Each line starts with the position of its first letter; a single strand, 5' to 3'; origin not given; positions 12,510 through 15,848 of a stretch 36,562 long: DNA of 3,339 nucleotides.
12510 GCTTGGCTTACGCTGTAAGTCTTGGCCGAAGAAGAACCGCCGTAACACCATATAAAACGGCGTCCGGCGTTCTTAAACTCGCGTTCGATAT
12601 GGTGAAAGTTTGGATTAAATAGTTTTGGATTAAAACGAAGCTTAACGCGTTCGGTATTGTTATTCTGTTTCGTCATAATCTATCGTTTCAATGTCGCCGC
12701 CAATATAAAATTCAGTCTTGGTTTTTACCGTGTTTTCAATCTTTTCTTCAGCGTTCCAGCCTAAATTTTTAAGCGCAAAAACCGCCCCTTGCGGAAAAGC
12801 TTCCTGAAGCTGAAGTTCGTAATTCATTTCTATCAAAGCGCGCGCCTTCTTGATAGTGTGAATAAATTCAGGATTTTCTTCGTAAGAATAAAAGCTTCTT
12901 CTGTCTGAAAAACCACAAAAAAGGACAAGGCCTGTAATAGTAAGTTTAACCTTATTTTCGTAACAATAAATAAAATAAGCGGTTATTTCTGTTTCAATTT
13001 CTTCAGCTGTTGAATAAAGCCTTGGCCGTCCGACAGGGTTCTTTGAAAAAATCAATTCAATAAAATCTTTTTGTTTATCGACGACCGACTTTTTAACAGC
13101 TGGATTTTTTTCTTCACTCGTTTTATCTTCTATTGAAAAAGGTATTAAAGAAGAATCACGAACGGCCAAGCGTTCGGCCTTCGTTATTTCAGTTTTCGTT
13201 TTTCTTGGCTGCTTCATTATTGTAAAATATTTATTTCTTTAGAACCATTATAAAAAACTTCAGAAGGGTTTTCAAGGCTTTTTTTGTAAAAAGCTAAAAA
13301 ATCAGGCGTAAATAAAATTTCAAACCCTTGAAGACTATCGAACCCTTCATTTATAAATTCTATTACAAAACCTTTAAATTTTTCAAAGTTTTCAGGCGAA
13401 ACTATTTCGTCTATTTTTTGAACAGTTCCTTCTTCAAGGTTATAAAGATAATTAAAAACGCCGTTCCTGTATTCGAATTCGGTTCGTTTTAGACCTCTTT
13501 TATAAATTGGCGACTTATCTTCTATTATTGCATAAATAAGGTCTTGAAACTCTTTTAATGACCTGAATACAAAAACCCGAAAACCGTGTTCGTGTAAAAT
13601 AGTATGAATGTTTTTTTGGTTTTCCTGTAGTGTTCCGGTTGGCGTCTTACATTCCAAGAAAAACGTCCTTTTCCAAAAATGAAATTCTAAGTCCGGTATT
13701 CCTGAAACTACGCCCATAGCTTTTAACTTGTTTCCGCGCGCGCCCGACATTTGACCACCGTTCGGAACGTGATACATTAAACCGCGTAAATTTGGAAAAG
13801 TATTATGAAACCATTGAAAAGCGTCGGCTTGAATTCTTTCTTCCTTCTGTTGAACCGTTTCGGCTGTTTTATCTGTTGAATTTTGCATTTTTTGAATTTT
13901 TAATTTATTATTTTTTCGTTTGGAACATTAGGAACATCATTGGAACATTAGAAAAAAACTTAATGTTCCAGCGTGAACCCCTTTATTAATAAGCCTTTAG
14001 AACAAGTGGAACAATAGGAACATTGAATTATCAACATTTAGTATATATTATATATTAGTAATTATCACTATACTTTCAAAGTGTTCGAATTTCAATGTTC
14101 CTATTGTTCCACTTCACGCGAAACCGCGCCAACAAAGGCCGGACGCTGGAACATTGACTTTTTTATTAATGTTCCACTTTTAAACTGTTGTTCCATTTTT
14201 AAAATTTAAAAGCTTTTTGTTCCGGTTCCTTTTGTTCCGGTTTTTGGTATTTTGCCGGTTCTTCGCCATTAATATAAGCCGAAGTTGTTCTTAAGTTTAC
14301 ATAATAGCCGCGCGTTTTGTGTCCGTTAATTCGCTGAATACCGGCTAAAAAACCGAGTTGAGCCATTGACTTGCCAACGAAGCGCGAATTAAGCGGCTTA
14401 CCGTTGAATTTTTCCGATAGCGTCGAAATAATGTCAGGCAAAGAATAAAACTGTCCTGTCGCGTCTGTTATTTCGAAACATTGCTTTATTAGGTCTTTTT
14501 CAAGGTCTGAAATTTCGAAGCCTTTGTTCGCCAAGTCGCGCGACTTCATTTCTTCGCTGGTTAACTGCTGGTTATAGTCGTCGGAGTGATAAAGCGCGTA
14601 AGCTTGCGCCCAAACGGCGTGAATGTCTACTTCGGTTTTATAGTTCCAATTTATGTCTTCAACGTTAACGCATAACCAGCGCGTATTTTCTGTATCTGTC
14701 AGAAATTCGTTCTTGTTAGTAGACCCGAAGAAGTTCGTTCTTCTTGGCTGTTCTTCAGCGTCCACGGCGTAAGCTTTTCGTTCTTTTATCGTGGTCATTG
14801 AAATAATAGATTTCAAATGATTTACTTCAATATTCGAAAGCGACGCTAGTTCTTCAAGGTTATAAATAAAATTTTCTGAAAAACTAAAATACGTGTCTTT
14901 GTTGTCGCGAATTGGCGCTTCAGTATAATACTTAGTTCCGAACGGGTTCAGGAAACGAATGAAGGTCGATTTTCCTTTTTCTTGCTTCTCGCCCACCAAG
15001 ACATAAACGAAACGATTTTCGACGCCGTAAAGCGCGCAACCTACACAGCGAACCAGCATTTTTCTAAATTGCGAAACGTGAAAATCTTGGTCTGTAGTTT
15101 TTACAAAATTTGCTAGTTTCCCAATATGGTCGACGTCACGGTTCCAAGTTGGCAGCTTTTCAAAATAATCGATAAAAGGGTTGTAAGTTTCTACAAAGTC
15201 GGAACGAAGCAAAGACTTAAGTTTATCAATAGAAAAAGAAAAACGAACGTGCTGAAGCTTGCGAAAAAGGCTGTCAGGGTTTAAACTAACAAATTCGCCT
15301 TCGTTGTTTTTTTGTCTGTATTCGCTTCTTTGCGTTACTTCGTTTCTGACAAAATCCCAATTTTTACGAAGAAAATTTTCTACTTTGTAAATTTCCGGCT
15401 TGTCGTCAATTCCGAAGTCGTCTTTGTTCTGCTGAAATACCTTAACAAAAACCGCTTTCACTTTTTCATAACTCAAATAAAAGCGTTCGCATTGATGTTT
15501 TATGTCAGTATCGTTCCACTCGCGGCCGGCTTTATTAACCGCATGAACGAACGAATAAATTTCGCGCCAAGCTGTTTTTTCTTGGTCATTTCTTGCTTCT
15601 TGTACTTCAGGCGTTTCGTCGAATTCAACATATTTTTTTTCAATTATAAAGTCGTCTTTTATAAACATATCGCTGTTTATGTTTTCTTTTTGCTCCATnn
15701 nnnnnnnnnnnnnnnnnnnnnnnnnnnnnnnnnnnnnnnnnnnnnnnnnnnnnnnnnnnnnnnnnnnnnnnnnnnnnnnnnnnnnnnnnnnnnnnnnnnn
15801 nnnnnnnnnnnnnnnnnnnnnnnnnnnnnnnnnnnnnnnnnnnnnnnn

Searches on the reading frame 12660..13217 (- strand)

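Call 61: search_protein_families(library=phrogs, proteins=[window:12660-13217:-], max_evalue=0.001)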
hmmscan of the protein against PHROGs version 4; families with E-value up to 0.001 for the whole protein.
window:12660-13217:- (185 aa): 1 family
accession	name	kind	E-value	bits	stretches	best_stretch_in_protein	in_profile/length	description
phrog_606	-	head and packaging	2.8e-19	70.8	1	60-169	17-145/167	terminase small subunit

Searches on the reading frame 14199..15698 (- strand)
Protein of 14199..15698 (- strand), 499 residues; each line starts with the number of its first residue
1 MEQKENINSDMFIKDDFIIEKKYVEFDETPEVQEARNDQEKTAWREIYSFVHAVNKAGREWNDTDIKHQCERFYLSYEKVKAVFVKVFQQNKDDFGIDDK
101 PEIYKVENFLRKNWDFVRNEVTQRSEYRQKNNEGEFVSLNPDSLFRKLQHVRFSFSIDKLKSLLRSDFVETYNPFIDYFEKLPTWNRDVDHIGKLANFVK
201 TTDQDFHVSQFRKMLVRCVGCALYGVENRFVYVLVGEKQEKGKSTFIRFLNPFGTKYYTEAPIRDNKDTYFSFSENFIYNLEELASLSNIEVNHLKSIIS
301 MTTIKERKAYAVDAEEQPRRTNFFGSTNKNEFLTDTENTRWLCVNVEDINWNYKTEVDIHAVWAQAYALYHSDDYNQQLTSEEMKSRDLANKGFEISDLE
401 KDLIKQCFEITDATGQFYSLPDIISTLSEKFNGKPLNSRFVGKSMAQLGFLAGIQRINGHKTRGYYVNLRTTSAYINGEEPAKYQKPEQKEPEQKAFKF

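Call 21: search_protein_families(library=pfam, proteins=[window:14199-15698:-], max_evalue=0.01)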
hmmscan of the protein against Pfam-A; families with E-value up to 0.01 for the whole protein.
window:14199-15698:- (499 aa): 2 families
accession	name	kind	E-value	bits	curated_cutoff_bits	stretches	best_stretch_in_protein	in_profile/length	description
PF05272.17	VapE-like_dom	-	3.5e-33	115.3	25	1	185-392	6-213/217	Virulence-associated protein E-like domain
PF19263.5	DUF5906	-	2e-08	35.3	27.6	1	234-337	1-110/114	Family of unknown function (DUF5906)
